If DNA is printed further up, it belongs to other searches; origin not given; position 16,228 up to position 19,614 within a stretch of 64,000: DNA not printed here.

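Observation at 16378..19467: Single 1029 aa polypeptide fusing an O-antigen-ligase/Wzy-like domain to a PMT/ArnT-like GT-C glycosyltransferase plus a coiled-coil tail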

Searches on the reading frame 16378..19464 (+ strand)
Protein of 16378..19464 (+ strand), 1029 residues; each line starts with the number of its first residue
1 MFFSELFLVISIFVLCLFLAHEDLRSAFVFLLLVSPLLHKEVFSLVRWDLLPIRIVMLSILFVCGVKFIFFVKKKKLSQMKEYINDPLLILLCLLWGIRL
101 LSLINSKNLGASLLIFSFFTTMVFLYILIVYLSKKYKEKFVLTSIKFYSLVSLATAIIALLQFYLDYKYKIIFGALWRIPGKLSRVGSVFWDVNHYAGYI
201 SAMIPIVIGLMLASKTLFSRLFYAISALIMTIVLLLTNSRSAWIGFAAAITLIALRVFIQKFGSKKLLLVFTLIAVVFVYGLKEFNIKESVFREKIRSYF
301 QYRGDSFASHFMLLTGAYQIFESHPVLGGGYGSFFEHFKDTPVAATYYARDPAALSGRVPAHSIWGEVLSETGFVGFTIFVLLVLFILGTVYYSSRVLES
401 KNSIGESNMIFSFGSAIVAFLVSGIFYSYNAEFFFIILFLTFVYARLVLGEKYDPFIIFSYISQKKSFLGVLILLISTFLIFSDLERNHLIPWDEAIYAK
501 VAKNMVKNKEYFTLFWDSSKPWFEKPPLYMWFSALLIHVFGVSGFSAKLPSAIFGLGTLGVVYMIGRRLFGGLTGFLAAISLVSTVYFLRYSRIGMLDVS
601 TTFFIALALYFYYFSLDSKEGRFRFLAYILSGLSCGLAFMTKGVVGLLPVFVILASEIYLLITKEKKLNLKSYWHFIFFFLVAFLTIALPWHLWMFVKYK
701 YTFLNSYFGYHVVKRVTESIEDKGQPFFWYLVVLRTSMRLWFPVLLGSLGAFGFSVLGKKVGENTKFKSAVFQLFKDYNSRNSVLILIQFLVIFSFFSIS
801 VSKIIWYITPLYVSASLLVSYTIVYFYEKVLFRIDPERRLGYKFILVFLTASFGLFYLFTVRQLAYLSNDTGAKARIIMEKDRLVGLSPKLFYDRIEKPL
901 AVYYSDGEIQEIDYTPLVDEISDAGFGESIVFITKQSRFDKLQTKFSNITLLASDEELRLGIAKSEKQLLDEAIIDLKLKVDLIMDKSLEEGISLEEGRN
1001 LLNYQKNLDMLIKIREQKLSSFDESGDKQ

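Call 3: search_protein_families(library=pfam, proteins=[window:16378-19464:+], max_evalue=1)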
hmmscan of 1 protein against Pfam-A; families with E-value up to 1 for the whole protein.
window:16378-19464:+ (1029 aa): 4 families
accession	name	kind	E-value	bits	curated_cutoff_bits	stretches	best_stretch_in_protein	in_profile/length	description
PF13231.12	PMT_2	-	1.3e-21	77.9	26.1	1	525-693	2-159/160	Dolichyl-phosphate-mannose-protein mannosyltransferase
PF04932.20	Wzy_C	-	6e-17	62.2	31.7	1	226-381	2-149/149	O-Antigen ligase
PF02366.24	PMT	-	1.6e-14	54.5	22.7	1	472-698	2-237/245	Dolichyl-phosphate-mannose-protein mannosyltransferase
PF23479.1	Microp_apicomplexa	-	0.15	12.2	27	1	171-208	9-46/65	Apicomplexa microprotein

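Call 4: search_protein_families(library=ncbifam, proteins=[window:16378-19464:+], max_evalue=1)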
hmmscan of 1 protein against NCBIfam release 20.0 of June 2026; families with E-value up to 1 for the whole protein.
window:16378-19464:+ (1029 aa): 4 families
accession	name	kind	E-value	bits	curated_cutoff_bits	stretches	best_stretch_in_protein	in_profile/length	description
NF009784.2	PRK13279.1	equivalog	5.8e-26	91.2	567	2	470-749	9-279/539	lipid IV(A) 4-amino-4-deoxy-L-arabinosyltransferase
TIGR00947.1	2A73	equivalog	1.2e-17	64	366.4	1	57-425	40-398/425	IctB family putative bicarbonate transporter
TIGR03097.1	PEP_O_lig_1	hypoth_equivalog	2.3e-07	30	188.1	1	70-434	61-394/408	putative O-glycosylation ligase, exosortase A system-associated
NF040912.1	SGM_5486_fam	subfamily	0.14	12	35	0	263-279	10-26/37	SGM_5486 family transporter-associated protein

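Call 11: find_homologous_proteins(query=window:16378-19464:+)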
Query window:16378-19464:+ (1029 aa): 303 proteins with E <= 0.001 among 8000 candidates; the best 120 are listed.
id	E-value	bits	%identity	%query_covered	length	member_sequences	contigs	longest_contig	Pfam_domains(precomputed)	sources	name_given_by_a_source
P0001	0.0e+0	2221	100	100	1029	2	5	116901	PF02366.25,PF13231.13,PF04932.21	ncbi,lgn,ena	ncbi:MAG: glycosyltransferase family 39 protein [Patescibacteria group bacterium]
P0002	0.0e+0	1077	51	97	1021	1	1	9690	PF02366.25,PF13231.13,PF04932.21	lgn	-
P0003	0.0e+0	1057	51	99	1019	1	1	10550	PF02366.25,PF13231.13,PF04932.21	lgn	-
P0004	0.0e+0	1034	50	97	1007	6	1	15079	PF02366.25,PF13231.13,PF04932.21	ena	-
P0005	0.0e+0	1025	51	96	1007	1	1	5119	PF02366.25,PF13231.13,PF04932.21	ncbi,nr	ncbi:glycosyltransferase family 39 protein [candidate division WWE3 bacterium]|nr:glycosyltransferas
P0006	1.1e-289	982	49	99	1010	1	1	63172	PF02366.25,PF13231.13,PF04932.21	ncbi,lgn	-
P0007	2.7e-281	954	48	99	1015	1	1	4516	PF02366.25,PF13231.13,PF04932.21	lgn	-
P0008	3.0e-227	775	42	95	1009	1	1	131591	PF02366.25,PF13231.13,PF04932.21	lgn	-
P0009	8.3e-226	771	43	91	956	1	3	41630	PF02366.25,PF13231.13,PF04932.21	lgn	-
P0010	1.0e-225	770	41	99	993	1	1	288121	PF02366.25,PF13231.13,PF04932.21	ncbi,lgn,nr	ncbi:glycosyltransferase family 39 protein [Patescibacteria group bacterium]|nr:glycosyltransferase 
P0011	1.8e-225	770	42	98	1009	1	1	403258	PF02366.25,PF13231.13,PF04932.21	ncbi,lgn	-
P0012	4.6e-223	762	41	98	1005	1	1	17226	PF02366.25,PF13231.13,PF04932.21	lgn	-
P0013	6.6e-222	758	39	96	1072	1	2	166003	PF02366.25,PF13231.13,PF04932.21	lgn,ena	-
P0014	6.3e-221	755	40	97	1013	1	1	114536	PF02366.25,PF13231.13,PF04932.21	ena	-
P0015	1.9e-220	753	41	94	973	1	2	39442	PF02366.25,PF13231.13,PF04932.21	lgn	-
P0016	7.7e-220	751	42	93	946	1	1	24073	PF02366.25,PF13231.13,PF04932.21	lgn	-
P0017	4.2e-219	749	41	94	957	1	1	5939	PF02366.25,PF13231.13,PF04932.21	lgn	-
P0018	2.7e-218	746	43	94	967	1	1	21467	PF02366.25,PF13231.13,PF04932.21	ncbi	-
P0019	3.3e-218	746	40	99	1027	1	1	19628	PF02366.25,PF13231.13,PF04932.21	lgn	-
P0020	5.9e-218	745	41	95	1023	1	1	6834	PF02366.25,PF13231.13,PF04932.21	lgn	-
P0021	9.7e-218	744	40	97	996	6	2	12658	PF02366.25,PF13231.13,PF04932.21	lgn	-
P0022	5.4e-217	742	41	94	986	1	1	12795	PF02366.25,PF13231.13,PF04932.21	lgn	-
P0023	7.8e-216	738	43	93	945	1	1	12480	PF02366.25,PF13231.13,PF04932.21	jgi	-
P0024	1.2e-215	737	40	93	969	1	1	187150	PF02366.25,PF13231.13,PF04932.21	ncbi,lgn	-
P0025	7.5e-215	734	42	94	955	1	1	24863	PF02366.25,PF13231.13,PF04932.21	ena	-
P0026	1.1e-214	734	39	97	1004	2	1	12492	PF02366.25,PF13231.13,PF04932.21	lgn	-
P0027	1.3e-214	734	43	91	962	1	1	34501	PF02366.25,PF13231.13,PF04932.21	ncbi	-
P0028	1.6e-214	733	40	96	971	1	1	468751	PF02366.25,PF13231.13,PF04932.21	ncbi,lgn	-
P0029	1.1e-213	731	41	94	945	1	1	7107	PF02366.25,PF13231.13,PF04932.21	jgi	-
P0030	1.6e-213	730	41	96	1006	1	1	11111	PF02366.25,PF13231.13,PF04932.21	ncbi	-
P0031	2.8e-213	729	42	91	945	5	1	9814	PF02366.25,PF13231.13,PF04932.21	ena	-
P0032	2.8e-213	729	41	99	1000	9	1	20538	PF02366.25,PF13231.13,PF04932.21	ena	-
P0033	3.4e-213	729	41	97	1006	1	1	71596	PF02366.25,PF13231.13,PF04932.21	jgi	jgi:4-amino-4-deoxy-L-arabinose transferase-like glycosyltransferase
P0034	6.2e-213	728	42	91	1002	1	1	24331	PF02366.25,PF13231.13,PF04932.21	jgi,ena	-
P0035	9.2e-213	728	42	94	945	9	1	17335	PF02366.25,PF13231.13,PF04932.21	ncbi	-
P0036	1.1e-212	727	42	96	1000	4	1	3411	PF02366.25,PF13231.13,PF04932.21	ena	-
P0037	3.1e-212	726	42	90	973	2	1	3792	PF02366.25,PF13231.13,PF04932.21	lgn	-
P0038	3.6e-212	726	41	90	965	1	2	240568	PF02366.25,PF13231.13,PF04932.21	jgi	jgi:O-antigen ligase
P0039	4.7e-212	725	42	92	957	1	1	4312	PF02366.25,PF13231.13,PF04932.21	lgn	-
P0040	1.3e-211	724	41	91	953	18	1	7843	PF02366.25,PF13231.13,PF04932.21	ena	-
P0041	3.2e-211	722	40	95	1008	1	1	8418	PF02366.25,PF13231.13,PF04932.21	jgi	jgi:4-amino-4-deoxy-L-arabinose transferase-like glycosyltransferase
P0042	4.6e-211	722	41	91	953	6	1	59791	PF02366.25,PF13231.13,PF04932.21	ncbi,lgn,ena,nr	ncbi:MAG: Glycosyl transferase family 39 [candidate division WWE3 bacterium GW2011_GWA2_42_9]|nr:MAG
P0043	5.5e-211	722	43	91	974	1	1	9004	PF02366.25,PF13231.13,PF04932.21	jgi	jgi:4-amino-4-deoxy-L-arabinose transferase-like glycosyltransferase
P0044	8.8e-211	721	41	99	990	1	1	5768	PF02366.25,PF13231.13,PF04932.21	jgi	jgi:4-amino-4-deoxy-L-arabinose transferase-like glycosyltransferase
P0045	2.6e-210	719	41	91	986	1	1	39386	PF02366.25,PF13231.13,PF04932.21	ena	-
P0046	2.7e-210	719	41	94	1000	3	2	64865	PF02366.25,PF13231.13,PF04932.21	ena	-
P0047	4.1e-210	719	41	94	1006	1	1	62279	PF02366.25,PF13231.13,PF04932.21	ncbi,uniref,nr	ncbi:phospholipid carrier-dependent glycosyltransferase [candidate division WWE3 bacterium]|uniref:P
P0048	1.1e-209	717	42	89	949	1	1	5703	PF02366.25,PF13231.13,PF04932.21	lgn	-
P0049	2.9e-209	716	41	97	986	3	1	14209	PF02366.25,PF13231.13,PF04932.21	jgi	-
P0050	3.2e-209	716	40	96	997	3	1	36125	PF02366.25,PF13231.13,PF04932.21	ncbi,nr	ncbi:glycosyltransferase family 39 protein [candidate division WWE3 bacterium]|nr:glycosyltransferas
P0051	3.7e-209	716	41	95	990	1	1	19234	PF02366.25,PF13231.13,PF04932.21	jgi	jgi:4-amino-4-deoxy-L-arabinose transferase-like glycosyltransferase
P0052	4.0e-209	716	42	93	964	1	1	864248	PF02366.25,PF13231.13,PF04932.21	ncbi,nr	ncbi:phospholipid carrier-dependent glycosyltransferase [candidate division WWE3 bacterium]|nr:phosp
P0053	4.3e-209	715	40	96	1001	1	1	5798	PF02366.25,PF13231.13,PF04932.21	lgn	-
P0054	4.9e-209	715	41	94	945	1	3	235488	PF02366.25,PF13231.13,PF04932.21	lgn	-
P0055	6.1e-209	715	40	94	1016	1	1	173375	PF02366.25,PF13231.13,PF04932.21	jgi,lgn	-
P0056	7.8e-209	715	42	91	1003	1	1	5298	PF02366.25,PF13231.13,PF04932.21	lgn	-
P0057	1.3e-208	714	41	99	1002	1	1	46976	PF02366.25,PF13231.13,PF04932.21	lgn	-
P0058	1.4e-208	714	42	91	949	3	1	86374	PF02366.25,PF13231.13,PF04932.21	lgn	-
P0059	2.1e-208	713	41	91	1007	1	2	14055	PF02366.25,PF13231.13,PF04932.21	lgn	-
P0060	4.9e-208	712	43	91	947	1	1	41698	PF02366.25,PF13231.13,PF04932.21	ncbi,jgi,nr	ncbi:glycosyltransferase family 39 protein [Patescibacteria group bacterium]|nr:glycosyltransferase 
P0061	6.5e-208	712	39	98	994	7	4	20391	PF02366.25,PF13231.13,PF04932.21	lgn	-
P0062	1.3e-207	710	40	94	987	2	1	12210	PF02366.25,PF13231.13,PF04932.21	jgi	-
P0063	1.6e-207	710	41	90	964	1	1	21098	PF02366.25,PF13231.13,PF04932.21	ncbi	ncbi:glycosyltransferase family 39 protein [Patescibacteria group bacterium]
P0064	2.1e-207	710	41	90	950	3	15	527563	PF02366.25,PF13231.13,PF04932.21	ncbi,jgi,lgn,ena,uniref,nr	ncbi:hypothetical protein A3F07_00980 [candidate division WWE3 bacterium RIFCSPHIGHO2_12_FULL_38_15]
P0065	2.2e-207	710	40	96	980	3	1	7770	PF02366.25,PF13231.13,PF04932.21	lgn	-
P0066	2.6e-207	710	39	97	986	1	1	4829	PF02366.25,PF13231.13,PF04932.21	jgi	-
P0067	3.7e-207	709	41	90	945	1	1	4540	PF02366.25,PF13231.13,PF04932.21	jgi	-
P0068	3.8e-207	709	41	91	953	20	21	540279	PF02366.25,PF13231.13,PF04932.21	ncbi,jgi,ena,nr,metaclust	ncbi:hypothetical protein A2473_01120 [candidate division WWE3 bacterium RIFOXYC2_FULL_42_13]|nr:MAG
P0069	4.1e-207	709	40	94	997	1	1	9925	PF02366.25,PF13231.13,PF04932.21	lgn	-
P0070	8.9e-207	708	39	96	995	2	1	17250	PF02366.25,PF13231.13,PF04932.21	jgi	jgi:4-amino-4-deoxy-L-arabinose transferase-like glycosyltransferase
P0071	1.0e-206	708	41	91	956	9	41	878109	PF02366.25,PF13231.13,PF04932.21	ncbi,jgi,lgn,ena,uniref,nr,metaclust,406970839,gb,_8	ncbi:MAG: Glycosyl transferase, family 39 [uncultured bacterium]|uniref:Phospholipid carrier-depende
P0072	1.5e-206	707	41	93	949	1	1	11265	PF02366.25,PF13231.13,PF04932.21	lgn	-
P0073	1.8e-206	707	41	94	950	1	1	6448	PF02366.25,PF13231.13,PF04932.21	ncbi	-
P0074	2.0e-206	707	39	97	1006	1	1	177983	PF02366.25,PF13231.13,PF04932.21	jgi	jgi:4-amino-4-deoxy-L-arabinose transferase-like glycosyltransferase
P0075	2.6e-206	706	40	95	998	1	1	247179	PF02366.25,PF13231.13,PF04932.21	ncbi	-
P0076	2.7e-206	706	39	96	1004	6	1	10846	PF02366.25,PF13231.13,PF04932.21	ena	-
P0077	2.9e-206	706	41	91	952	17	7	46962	PF02366.25,PF13231.13,PF04932.21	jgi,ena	-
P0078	4.8e-206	705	40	98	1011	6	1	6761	PF02366.25,PF13231.13,PF04932.21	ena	-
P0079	4.8e-206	705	42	91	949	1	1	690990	PF02366.25,PF13231.13,PF04932.21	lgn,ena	-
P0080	5.3e-206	705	39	97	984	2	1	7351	PF02366.25,PF13231.13,PF04932.21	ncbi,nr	ncbi:glycosyltransferase family 39 protein [Patescibacteria group bacterium]|nr:glycosyltransferase 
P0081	5.6e-206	705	42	91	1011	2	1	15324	PF02366.25,PF13231.13,PF04932.21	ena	-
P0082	7.2e-206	705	42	89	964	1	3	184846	PF02366.25,PF13231.13,PF04932.21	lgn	-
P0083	9.4e-206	704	39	98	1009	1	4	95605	PF02366.25,PF13231.13,PF04932.21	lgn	-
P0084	1.6e-205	704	42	90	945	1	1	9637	PF02366.25,PF13231.13,PF04932.21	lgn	-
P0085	2.1e-205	703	39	96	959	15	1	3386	PF02366.25,PF13231.13,PF04932.21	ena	-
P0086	2.2e-205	703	41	93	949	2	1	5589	PF02366.25,PF13231.13,PF04932.21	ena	-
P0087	4.8e-205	702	43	91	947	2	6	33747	PF02366.25,PF13231.13,PF04932.21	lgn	-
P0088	1.1e-204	701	42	88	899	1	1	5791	PF02366.25,PF13231.13,PF04932.21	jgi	jgi:4-amino-4-deoxy-L-arabinose transferase-like glycosyltransferase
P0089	1.3e-204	701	40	97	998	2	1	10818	PF02366.25,PF13231.13,PF04932.21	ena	-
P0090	1.8e-204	700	42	91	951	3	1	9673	PF02366.25,PF13231.13,PF04932.21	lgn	-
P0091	1.9e-204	700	40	97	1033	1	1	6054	PF02366.25,PF13231.13,PF04932.21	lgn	-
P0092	3.2e-204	699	41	89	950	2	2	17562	PF02366.25,PF13231.13,PF04932.21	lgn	-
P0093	3.5e-204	699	40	95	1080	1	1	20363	PF02366.25,PF13231.13,PF04932.21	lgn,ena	-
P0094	3.6e-204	699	42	92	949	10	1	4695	PF02366.25,PF13231.13,PF04932.21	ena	-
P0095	5.8e-204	698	40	91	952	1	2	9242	PF02366.25,PF13231.13,PF04932.21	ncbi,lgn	-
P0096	7.1e-204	698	39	97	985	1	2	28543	PF02366.25,PF03901.24,PF13231.13,PF04932.21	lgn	-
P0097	1.1e-203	698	40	91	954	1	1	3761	PF02366.25,PF13231.13,PF04932.21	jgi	jgi:O-antigen ligase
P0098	1.2e-203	697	40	95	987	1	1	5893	PF02366.25,PF13231.13,PF04932.21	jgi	-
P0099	1.2e-203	697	41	91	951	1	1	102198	PF02366.25,PF13231.13,PF04932.21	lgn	-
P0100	1.5e-203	697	43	92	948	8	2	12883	PF02366.25,PF13231.13,PF04932.21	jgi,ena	-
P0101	1.9e-203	697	38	98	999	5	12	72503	PF02366.25,PF13231.13,PF04932.21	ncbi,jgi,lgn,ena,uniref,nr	ncbi:MAG: Glycosyl transferase family 39 [candidate division WWE3 bacterium GW2011_GWA1_46_21]|unire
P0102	3.0e-203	696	39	93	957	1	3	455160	PF02366.25,PF13231.13,PF04932.21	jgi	jgi:4-amino-4-deoxy-L-arabinose transferase-like glycosyltransferase/O-antigen ligase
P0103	6.4e-203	695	42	91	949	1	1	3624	PF02366.25,PF13231.13,PF04932.21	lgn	-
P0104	6.6e-203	695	40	94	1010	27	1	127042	PF02366.25,PF13231.13,PF04932.21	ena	-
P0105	6.6e-203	695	41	92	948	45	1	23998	PF02366.25,PF13231.13,PF04932.21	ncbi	-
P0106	6.6e-203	695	40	91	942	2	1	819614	PF02366.25,PF13231.13,PF04932.21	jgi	jgi:4-amino-4-deoxy-L-arabinose transferase-like glycosyltransferase/O-antigen ligase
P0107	8.4e-203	695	39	89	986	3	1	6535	PF02366.25,PF13231.13,PF04932.21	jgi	-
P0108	1.1e-202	694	39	99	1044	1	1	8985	PF02366.25,PF13231.13,PF04932.21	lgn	-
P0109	1.2e-202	694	42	88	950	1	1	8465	PF02366.25,PF13231.13,PF04932.21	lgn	-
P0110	1.5e-202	694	41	92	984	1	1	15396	PF02366.25,PF13231.13,PF04932.21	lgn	-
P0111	2.0e-202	693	40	95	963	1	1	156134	PF02366.25,PF13231.13,PF04932.21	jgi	jgi:4-amino-4-deoxy-L-arabinose transferase-like glycosyltransferase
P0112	2.2e-202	693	42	91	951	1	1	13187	PF02366.25,PF13231.13,PF04932.21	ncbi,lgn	ncbi:MAG: glycosyltransferase family 39 protein [Patescibacteria group bacterium]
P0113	2.7e-202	693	39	97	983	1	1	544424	PF02366.25,PF13231.13,PF04932.21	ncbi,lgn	-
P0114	4.0e-202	692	40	93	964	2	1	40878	PF02366.25,PF13231.13,PF04932.21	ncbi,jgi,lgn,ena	ncbi:MAG: glycosyltransferase family 39 protein [Patescibacteria group bacterium]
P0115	4.3e-202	692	39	99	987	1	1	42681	PF02366.25,PF13231.13,PF04932.21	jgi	jgi:4-amino-4-deoxy-L-arabinose transferase-like glycosyltransferase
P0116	4.9e-202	692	40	94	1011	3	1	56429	PF02366.25,PF13231.13,PF04932.21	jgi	-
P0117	5.4e-202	692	40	99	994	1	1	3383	PF02366.25,PF13231.13,PF04932.21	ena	-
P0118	6.0e-202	692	38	96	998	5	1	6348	PF02366.25,PF13231.13,PF04932.21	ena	-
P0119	6.4e-202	692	39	97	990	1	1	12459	PF02366.25,PF13231.13,PF04932.21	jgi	jgi:4-amino-4-deoxy-L-arabinose transferase-like glycosyltransferase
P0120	1.7e-201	690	38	98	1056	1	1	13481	PF02366.25,PF03901.24,PF13231.13,PF04932.21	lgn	-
